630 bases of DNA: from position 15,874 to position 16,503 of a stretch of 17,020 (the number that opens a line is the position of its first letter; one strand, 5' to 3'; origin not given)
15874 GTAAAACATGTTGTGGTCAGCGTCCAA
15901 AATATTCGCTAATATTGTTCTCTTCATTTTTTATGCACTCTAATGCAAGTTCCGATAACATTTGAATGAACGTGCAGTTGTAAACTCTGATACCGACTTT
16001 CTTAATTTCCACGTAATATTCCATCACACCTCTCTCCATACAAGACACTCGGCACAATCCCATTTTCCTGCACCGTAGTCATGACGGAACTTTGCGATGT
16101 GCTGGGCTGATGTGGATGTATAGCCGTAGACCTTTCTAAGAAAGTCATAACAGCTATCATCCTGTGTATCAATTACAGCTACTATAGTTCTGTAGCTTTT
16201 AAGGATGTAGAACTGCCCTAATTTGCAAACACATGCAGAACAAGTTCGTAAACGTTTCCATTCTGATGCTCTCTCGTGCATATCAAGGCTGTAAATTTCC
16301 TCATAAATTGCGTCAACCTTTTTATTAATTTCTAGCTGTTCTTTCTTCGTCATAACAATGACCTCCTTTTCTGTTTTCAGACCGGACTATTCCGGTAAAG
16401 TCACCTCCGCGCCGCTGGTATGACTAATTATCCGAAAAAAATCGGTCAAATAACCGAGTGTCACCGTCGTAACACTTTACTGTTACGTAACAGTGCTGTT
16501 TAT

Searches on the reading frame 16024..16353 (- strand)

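Call 7: search_protein_families(library=phrogs, proteins=[window:16024-16353:-], max_evalue=0.01)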
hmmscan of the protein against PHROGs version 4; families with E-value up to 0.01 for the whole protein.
window:16024-16353:- (109 aa): 1 family
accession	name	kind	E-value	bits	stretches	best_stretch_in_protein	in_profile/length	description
phrog_4264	-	unknown function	6.8e-05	24.1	1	47-97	34-79/93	-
